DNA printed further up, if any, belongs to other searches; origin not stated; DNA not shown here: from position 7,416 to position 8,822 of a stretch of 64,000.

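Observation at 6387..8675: Glycosyltransferase + P-loop NTPase + methyltransferase fused in one 762-aa protein, with a frame-switching internal tandem duplication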

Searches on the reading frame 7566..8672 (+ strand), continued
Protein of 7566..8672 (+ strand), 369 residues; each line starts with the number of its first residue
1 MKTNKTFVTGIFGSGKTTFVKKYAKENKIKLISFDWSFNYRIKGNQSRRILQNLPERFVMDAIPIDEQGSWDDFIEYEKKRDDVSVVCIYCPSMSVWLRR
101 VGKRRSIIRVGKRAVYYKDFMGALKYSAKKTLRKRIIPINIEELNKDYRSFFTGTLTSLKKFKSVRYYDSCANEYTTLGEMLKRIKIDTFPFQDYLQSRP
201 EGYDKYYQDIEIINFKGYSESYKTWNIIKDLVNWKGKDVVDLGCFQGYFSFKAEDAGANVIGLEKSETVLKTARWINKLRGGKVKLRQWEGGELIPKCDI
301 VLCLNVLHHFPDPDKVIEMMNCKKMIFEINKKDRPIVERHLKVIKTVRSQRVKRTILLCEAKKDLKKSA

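Call 52: search_protein_families(library=pfam, proteins=[L008:4740-6788:+, L008:6890-8755:+, L008:8725-9945:+, L008:11586-13652:+, L008:14392-15819:+, L008:15758-16828:+, L009:855-3314:+, L009:2-793:+], max_evalue=0.0001)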
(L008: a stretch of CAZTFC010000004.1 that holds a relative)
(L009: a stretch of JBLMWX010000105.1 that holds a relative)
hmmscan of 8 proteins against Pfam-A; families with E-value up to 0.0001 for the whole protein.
L008:4740-6788:+ (683 aa): 3 families
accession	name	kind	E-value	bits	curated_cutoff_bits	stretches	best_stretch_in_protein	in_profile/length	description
PF00005.33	ABC_tran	-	8e-22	78.8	25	1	327-458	1-135/137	ABC transporter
PF14524.12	Wzt_C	-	2.1e-05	25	30.4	1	543-656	11-131/143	Wzt C-terminal domain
PF13304.12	AAA_21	-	2.8e-05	24.8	27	0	341-386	3-34/304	AAA domain, putative AbiEii toxin, Type IV TA system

L008:6890-8755:+ (622 aa): 3 families
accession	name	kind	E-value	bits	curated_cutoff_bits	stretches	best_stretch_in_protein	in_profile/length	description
PF00733.27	Asn_synthase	-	4.9e-88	296.6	21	1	241-615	2-354/354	Asparagine synthase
PF13537.11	GATase_7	-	1.8e-49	167.3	25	1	47-165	1-122/123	Glutamine amidotransferase domain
PF13522.11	GATase_6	-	4.5e-45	153.3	27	1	32-160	1-130/130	Glutamine amidotransferase domain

L008:8725-9945:+ (407 aa): 4 families
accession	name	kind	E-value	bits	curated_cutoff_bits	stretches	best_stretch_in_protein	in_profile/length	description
PF00534.26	Glycos_transf_1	-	2.6e-27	95.9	26.4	1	210-380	2-170/172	Glycosyl transferases group 1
PF13692.12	Glyco_trans_1_4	-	2.9e-27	96.1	27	1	225-368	3-142/142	Glycosyl transferases group 1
PF13439.12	Glyco_transf_4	-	1.7e-16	61.1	28.5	1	45-203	2-168/170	Glycosyltransferase Family 4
PF13579.12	Glyco_trans_4_4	-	1.9e-15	58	29.7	1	45-200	1-158/158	Glycosyl transferase 4-like domain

L008:11586-13652:+ (689 aa): 3 families
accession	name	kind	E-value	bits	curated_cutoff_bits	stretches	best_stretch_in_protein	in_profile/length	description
PF13439.12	Glyco_transf_4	-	2.5e-07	31.3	28.5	1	385-478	60-156/170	Glycosyltransferase Family 4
PF13692.12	Glyco_trans_1_4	-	4e-07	30.8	27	1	506-650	3-139/142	Glycosyl transferases group 1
PF13579.12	Glyco_trans_4_4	-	4.1e-06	27.7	29.7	1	347-480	39-152/158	Glycosyl transferase 4-like domain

L008:14392-15819:+ (476 aa): 3 families
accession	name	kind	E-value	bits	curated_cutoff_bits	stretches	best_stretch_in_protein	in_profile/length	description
PF00535.33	Glycos_transf_2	-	2.5e-28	99.5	23.3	1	153-280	1-130/168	Glycosyl transferase family 2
PF10111.15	Glyco_tranf_2_2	-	1.2e-16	61.5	27.3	1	153-381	1-237/276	Glycosyltransferase like family 2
PF13641.12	Glyco_tranf_2_3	-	4.1e-12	47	27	1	152-335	3-196/230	Glycosyltransferase like family 2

L008:15758-16828:+ (357 aa): 0 families

L009:855-3314:+ (820 aa): 3 families
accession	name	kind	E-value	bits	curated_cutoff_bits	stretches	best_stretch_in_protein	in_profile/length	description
PF13692.12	Glyco_trans_1_4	-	3.5e-13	50.5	27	1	638-778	3-138/142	Glycosyl transferases group 1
PF00534.26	Glycos_transf_1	-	2.3e-11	44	26.4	1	631-794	10-171/172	Glycosyl transferases group 1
PF13439.12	Glyco_transf_4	-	1.7e-07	31.9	28.5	1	464-595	2-141/170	Glycosyltransferase Family 4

L009:2-793:+ (264 aa): 1 family
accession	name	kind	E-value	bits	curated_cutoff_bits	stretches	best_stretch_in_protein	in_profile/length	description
PF14524.12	Wzt_C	-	6e-06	26.7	30.4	1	113-206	12-105/143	Wzt C-terminal domain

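Call 59: search_protein_families(library=pfam, proteins=[P0222, P0225, P0232, P0205, P0235, P0316, P0331, P0240, P0258], max_evalue=0.0001)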
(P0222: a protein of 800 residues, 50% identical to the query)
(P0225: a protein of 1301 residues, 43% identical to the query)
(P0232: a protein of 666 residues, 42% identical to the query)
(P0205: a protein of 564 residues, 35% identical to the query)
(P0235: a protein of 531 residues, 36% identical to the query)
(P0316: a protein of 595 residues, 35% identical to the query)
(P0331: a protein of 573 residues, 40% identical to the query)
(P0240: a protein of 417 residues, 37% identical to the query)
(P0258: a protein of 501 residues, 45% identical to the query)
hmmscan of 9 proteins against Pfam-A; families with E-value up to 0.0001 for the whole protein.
P0222 (800 aa): 10 families
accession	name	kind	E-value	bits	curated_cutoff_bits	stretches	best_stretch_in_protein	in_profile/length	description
PF13692.12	Glyco_trans_1_4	-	1.2e-13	52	27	1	609-754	4-141/142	Glycosyl transferases group 1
PF00534.26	Glycos_transf_1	-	2.1e-08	34.3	26.4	1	621-768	28-171/172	Glycosyl transferases group 1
PF13439.12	Glyco_transf_4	-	3.5e-08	34.1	28.5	1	476-586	49-165/170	Glycosyltransferase Family 4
PF13579.12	Glyco_trans_4_4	-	2.4e-07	31.7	29.7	1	412-583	2-152/158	Glycosyl transferase 4-like domain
PF13649.12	Methyltransf_25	-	2.5e-07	31.7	27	1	262-339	1-83/97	Methyltransferase domain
PF08242.18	Methyltransf_12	-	2.6e-07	31.7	30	1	263-344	1-89/98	Methyltransferase domain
PF08241.18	Methyltransf_11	-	1.7e-05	25.8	21.2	0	263-343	1-83/95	Methyltransferase domain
PF13524.12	Glyco_trans_1_2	-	2.7e-05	24.6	25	1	624-777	3-136/144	Glycosyl transferase-like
PF13489.12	Methyltransf_23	-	2.8e-05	24.4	27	0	258-342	22-103/164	Methyltransferase domain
PF13847.12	Methyltransf_31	-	6.4e-05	23.1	27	0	259-343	4-97/145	Methyltransferase domain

P0225 (1301 aa): 18 families
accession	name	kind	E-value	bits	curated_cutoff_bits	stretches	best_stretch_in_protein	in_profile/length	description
PF07719.23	TPR_2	-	6.1e-17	60.7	27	1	683-716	1-34/34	Tetratricopeptide repeat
PF04055.27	Radical_SAM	-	1.5e-16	61.5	29.5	1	323-469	6-163/166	Radical SAM superfamily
PF00515.34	TPR_1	-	9.7e-14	51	27.8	1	683-716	1-34/34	Tetratricopeptide repeat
PF13414.12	TPR_11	-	1.7e-11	44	26.8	0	668-696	13-41/42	TPR repeat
PF13428.12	TPR_14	-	2.2e-11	43.7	23.5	0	1209-1246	4-41/44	Tetratricopeptide repeat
PF13186.11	SPASM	-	6e-11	42.9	21.5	1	540-598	1-66/67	Iron-sulfur cluster-binding domain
PF13181.12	TPR_8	-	4.8e-10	39.2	25.7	0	1208-1238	3-33/34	Tetratricopeptide repeat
PF14559.12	TPR_19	-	7.6e-09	36.2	25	0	1218-1274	3-59/68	Tetratricopeptide repeat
PF13432.12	TPR_16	-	1.1e-08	35.8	32.7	0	1212-1273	3-64/65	Tetratricopeptide repeat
PF08242.18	Methyltransf_12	-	1.3e-08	35.8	30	1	1040-1120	1-88/98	Methyltransferase domain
PF13424.12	TPR_12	-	4e-07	30.6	30.1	0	682-713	2-33/77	Tetratricopeptide repeat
PF13489.12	Methyltransf_23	-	4.4e-07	30.2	27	1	1035-1120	22-104/164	Methyltransferase domain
PF23914.1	TPR_CcmH_CycH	-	3.5e-06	27.4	42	0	1211-1273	55-120/158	Cytochrome c-type biogenesis protein H TPR domain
PF13847.12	Methyltransf_31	-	5.9e-06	26.5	27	1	1035-1149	3-120/145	Methyltransferase domain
PF13649.12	Methyltransf_25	-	1.1e-05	26.5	27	1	1039-1116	1-83/97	Methyltransferase domain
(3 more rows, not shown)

P0232 (666 aa): 4 families
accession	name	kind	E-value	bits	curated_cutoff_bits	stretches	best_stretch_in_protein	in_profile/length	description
PF04055.27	Radical_SAM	-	6.8e-17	62.6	29.5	1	377-507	4-143/166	Radical SAM superfamily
PF13186.11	SPASM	-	4.9e-12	46.4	21.5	1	601-662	1-66/67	Iron-sulfur cluster-binding domain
PF08242.18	Methyltransf_12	-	2.2e-07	32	30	1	230-322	1-88/98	Methyltransferase domain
PF13489.12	Methyltransf_23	-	7.6e-05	22.9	27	0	225-322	22-104/164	Methyltransferase domain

P0205 (564 aa): 8 families
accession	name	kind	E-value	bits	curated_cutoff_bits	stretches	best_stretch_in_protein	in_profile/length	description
PF08242.18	Methyltransf_12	-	4.7e-21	75.8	30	2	408-496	1-98/98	Methyltransferase domain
PF08241.18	Methyltransf_11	-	4.9e-19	69.2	21.2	2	408-497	1-94/95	Methyltransferase domain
PF13649.12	Methyltransf_25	-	9.4e-17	61.9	27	1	407-494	1-97/97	Methyltransferase domain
PF13489.12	Methyltransf_23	-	4.8e-15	56.1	27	1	404-505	23-123/164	Methyltransferase domain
PF13847.12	Methyltransf_31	-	5e-12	46.2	27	1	224-312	3-99/145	Methyltransferase domain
PF05219.18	DREV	-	2.5e-06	27.3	26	0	220-312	90-176/265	DREV methyltransferase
PF13173.12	AAA_14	-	1.8e-05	25.2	27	0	9-83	3-69/129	AAA domain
PF01728.25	FtsJ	-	3.8e-05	24.1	24.1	0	219-273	17-76/181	FtsJ-like methyltransferase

P0235 (531 aa): 6 families
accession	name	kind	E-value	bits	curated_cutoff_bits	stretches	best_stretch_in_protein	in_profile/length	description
PF08241.18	Methyltransf_11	-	9.6e-14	52.2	21.2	1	366-449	1-89/95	Methyltransferase domain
PF08242.18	Methyltransf_12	-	7.4e-13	49.5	30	1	221-301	1-88/98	Methyltransferase domain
PF13649.12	Methyltransf_25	-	9.6e-13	49.1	27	1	365-449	1-95/97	Methyltransferase domain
PF13489.12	Methyltransf_23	-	1.7e-11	44.6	27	0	217-300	23-103/164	Methyltransferase domain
PF13847.12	Methyltransf_31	-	5.1e-10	39.6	27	0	217-306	4-96/145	Methyltransferase domain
PF07021.18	MetW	-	4.5e-05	23.6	21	0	355-456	7-111/193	Methionine biosynthesis protein MetW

P0316 (595 aa): 8 families
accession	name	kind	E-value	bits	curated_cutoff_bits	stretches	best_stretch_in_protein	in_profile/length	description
PF13649.12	Methyltransf_25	-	2e-09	38.5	27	1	203-283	1-83/97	Methyltransferase domain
PF08003.17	Methyltransf_9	-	2.1e-08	34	23.8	1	175-285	90-203/315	Protein of unknown function (DUF1698)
PF04041.19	Glyco_hydro_130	-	1.6e-07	31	26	0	447-558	87-197/320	beta-1,4-mannooligosaccharide phosphorylase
PF13489.12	Methyltransf_23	-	7.8e-07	29.4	27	1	194-289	15-106/164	Methyltransferase domain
PF08241.18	Methyltransf_11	-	8.6e-07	30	21.2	1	204-283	1-79/95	Methyltransferase domain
PF13847.12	Methyltransf_31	-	1.3e-06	28.6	27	1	199-290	3-100/145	Methyltransferase domain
PF07021.18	MetW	-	5.3e-05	23.4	21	1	190-296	5-107/193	Methionine biosynthesis protein MetW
PF08242.18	Methyltransf_12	-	9.2e-05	23.5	30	0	204-283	1-84/98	Methyltransferase domain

P0331 (573 aa): 8 families
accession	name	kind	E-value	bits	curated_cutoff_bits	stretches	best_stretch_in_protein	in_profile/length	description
PF13578.12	Methyltransf_24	-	6.3e-17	62.8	26.3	1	413-535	1-105/105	Methyltransferase domain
PF08242.18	Methyltransf_12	-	1.4e-08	35.8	30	1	232-315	2-88/98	Methyltransferase domain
PF13847.12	Methyltransf_31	-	6.6e-08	32.8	27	1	226-318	3-100/145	Methyltransferase domain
PF13649.12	Methyltransf_25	-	7.4e-06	27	27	1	230-314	1-88/97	Methyltransferase domain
PF13489.12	Methyltransf_23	-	1.4e-05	25.3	27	0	226-320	22-109/164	Methyltransferase domain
PF05711.17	TylF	-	2.1e-05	24.3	23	1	413-557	96-248/264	Macrocin-O-methyltransferase (TylF)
PF08241.18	Methyltransf_11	-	3.2e-05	24.9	21.2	0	232-314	2-82/95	Methyltransferase domain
PF08003.17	Methyltransf_9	-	7.5e-05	22.3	23.8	0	216-262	104-151/315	Protein of unknown function (DUF1698)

P0240 (417 aa): 7 families
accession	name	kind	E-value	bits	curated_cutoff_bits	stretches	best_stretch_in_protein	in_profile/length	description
PF08242.18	Methyltransf_12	-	1e-06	29.8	30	1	288-372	1-90/98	Methyltransferase domain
PF13489.12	Methyltransf_23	-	7.1e-06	26.3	27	1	283-374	22-108/164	Methyltransferase domain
PF13847.12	Methyltransf_31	-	9e-06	25.9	27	1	284-370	4-97/145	Methyltransferase domain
PF13181.12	TPR_8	-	1.5e-05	25.2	25.7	1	6-36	4-34/34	Tetratricopeptide repeat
PF08003.17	Methyltransf_9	-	1.6e-05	24.4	23.8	1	271-316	102-148/315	Protein of unknown function (DUF1698)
PF07719.23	TPR_2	-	1.8e-05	24.9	27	1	6-36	4-34/34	Tetratricopeptide repeat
PF13649.12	Methyltransf_25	-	5.1e-05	24.3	27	0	287-371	1-90/97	Methyltransferase domain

P0258 (501 aa): 2 families
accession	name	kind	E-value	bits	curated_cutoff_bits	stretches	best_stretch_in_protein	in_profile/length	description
PF04055.27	Radical_SAM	-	4.2e-15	56.8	29.5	1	189-315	3-139/166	Radical SAM superfamily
PF13186.11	SPASM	-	4.9e-09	36.8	21.5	1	436-497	1-66/67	Iron-sulfur cluster-binding domain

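Call 70: search_protein_families(library=pfam, proteins=[L008:595-1446:+, L008:1474-3348:-, L008:1561-3126:+, L008:3202-4602:+, L008:3352-4668:-, L008:15318-16934:+, L008:17000-17929:+, L008:18054-19535:+, L008:19256-21037:-, L008:18797-20086:+], max_evalue=0.0001)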
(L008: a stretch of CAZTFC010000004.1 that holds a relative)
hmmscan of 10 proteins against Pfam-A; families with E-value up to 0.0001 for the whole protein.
L008:595-1446:+ (284 aa): 0 families

L008:1474-3348:- (624 aa): 3 families
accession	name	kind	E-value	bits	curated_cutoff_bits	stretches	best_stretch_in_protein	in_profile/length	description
PF00733.27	Asn_synthase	-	7.4e-107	358.5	21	1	247-617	1-353/354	Asparagine synthase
PF13537.11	GATase_7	-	5.9e-43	146.2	25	1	49-169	1-122/123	Glutamine amidotransferase domain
PF13522.11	GATase_6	-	3.4e-42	144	27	1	32-163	1-129/130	Glutamine amidotransferase domain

L008:1561-3126:+ (522 aa): 0 families

L008:3202-4602:+ (467 aa): 0 families

L008:3352-4668:- (438 aa): 7 families
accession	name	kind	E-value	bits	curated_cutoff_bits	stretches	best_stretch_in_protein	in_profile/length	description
PF00534.26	Glycos_transf_1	-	2.2e-39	135.2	26.4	1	250-412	8-172/172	Glycosyl transferases group 1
PF13692.12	Glyco_trans_1_4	-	9.1e-36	123.7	27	1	258-398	2-142/142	Glycosyl transferases group 1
PF13439.12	Glyco_transf_4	-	3.8e-18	66.5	28.5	1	70-233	2-166/170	Glycosyltransferase Family 4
PF13579.12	Glyco_trans_4_4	-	9e-14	52.5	29.7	1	70-217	1-144/158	Glycosyl transferase 4-like domain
PF20706.3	GT4-conflict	-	2.3e-08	33.9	26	1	268-371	210-320/385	Family 4 Glycosyltransferase in conflict systems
PF13524.12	Glyco_trans_1_2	-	1.3e-07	32.1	25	1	322-427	37-143/144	Glycosyl transferase-like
PF13477.12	Glyco_trans_4_2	-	3.3e-05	24.5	23.4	0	128-197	57-128/139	Glycosyl transferase 4-like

L008:15318-16934:+ (539 aa): 6 families
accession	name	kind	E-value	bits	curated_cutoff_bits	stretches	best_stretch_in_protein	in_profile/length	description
PF00534.26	Glycos_transf_1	-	1.2e-31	110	26.4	1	358-511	14-170/172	Glycosyl transferases group 1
PF13692.12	Glyco_trans_1_4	-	2e-30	106.4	27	1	360-499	2-142/142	Glycosyl transferases group 1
PF13439.12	Glyco_transf_4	-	2.4e-19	70.4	28.5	1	184-347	2-169/170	Glycosyltransferase Family 4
PF13579.12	Glyco_trans_4_4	-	1.6e-12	48.5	29.7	1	184-343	1-158/158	Glycosyl transferase 4-like domain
PF20706.3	GT4-conflict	-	6.9e-09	35.6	26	1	357-509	195-367/385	Family 4 Glycosyltransferase in conflict systems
PF13524.12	Glyco_trans_1_2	-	5.8e-05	23.5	25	1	385-528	9-143/144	Glycosyl transferase-like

L008:17000-17929:+ (310 aa): 2 families
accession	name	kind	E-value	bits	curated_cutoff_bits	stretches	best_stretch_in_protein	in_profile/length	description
PF07963.17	N_methyl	-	2.2e-07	30.6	21.2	1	186-212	1-27/27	Prokaryotic N-terminal methylation motif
PF16732.10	ComP_DUS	-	2.5e-05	25.5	27.3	1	214-294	2-85/87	Type IV minor pilin ComP, DNA uptake sequence receptor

L008:18054-19535:+ (494 aa): 0 families

L008:19256-21037:- (593 aa): 6 families
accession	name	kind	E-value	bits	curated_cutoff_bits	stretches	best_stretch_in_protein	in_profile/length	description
PF08242.18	Methyltransf_12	-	1.5e-16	61.4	30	1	404-493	1-97/98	Methyltransferase domain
PF08241.18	Methyltransf_11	-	1.9e-15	57.7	21.2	1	404-496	1-95/95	Methyltransferase domain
PF13649.12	Methyltransf_25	-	2.2e-15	57.5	27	1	404-492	2-97/97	Methyltransferase domain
PF13489.12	Methyltransf_23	-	2.6e-12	47.2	27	1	398-513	21-134/164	Methyltransferase domain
PF13847.12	Methyltransf_31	-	1.3e-10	41.6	27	1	400-501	4-114/145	Methyltransferase domain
PF05401.17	NodS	-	9.8e-09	35.8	24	1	400-499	44-147/201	Nodulation protein S (NodS)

L008:18797-20086:+ (430 aa): 0 families
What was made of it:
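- In the L008 operon the P-loop–MTase is the only MTase (calls 52, 70).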

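Call 71: find_encoding_contigs(protein=P0146, flank=10000, max_places=1)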
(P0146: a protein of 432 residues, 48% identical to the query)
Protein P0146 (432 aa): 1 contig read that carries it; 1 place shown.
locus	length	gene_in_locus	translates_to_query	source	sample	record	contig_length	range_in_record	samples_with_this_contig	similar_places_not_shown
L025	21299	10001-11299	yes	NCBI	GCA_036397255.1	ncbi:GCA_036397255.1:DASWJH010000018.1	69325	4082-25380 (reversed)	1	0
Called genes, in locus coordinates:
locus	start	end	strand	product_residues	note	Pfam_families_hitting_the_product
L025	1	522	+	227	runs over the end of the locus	-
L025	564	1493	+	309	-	PF00005:ABC_tran, PF13304:AAA_21 (weak)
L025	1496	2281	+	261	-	PF12679:ABC2_membrane_2, PF10920:DUF2705 (weak), PF26999:ABC-2_memb_rel (faint)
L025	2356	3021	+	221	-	PF13412:HTH_24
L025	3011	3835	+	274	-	PF01061:ABC2_membrane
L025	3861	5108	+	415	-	PF00005:ABC_tran, PF14524:Wzt_C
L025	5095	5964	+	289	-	PF00685:Sulfotransfer_1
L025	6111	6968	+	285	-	PF00685:Sulfotransfer_1, PF13469:Sulfotransfer_3 (weak)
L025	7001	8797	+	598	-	PF13439:Glyco_transf_4 (weak), PF00534:Glycos_transf_1, PF13692:Glyco_trans_1_4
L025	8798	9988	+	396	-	PF13477:Glyco_trans_4_2, PF13692:Glyco_trans_1_4, PF00534:Glycos_transf_1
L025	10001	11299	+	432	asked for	PF13847:Methyltransf_31 (faint), PF08242:Methyltransf_12 (weak)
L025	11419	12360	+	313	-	PF13578:Methyltransf_24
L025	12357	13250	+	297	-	PF01370:Epimerase, PF04321:RmlD_sub_bind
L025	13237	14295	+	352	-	PF01073:3Beta_HSD, PF01370:Epimerase, PF02719:Polysacc_synt_2, PF04321:RmlD_sub_bind (weak), PF07993:NAD_binding_4, PF16363:GDP_Man_Dehyd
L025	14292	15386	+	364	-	PF02350:Epimerase_2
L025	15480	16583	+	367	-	PF13439:Glyco_transf_4, PF00534:Glycos_transf_1, PF13692:Glyco_trans_1_4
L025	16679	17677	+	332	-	PF00535:Glycos_transf_2, PF13641:Glyco_tranf_2_3, PF13632:Glyco_trans_2_3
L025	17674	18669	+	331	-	PF00953:Glycos_transf_4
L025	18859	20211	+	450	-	PF01266:DAO (weak), PF01593:Amino_oxidase, PF13450:NAD_binding_8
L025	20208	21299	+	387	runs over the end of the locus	PF13439:Glyco_transf_4, PF13579:Glyco_trans_4_4 (weak), PF00534:Glycos_transf_1, PF13692:Glyco_trans_1_4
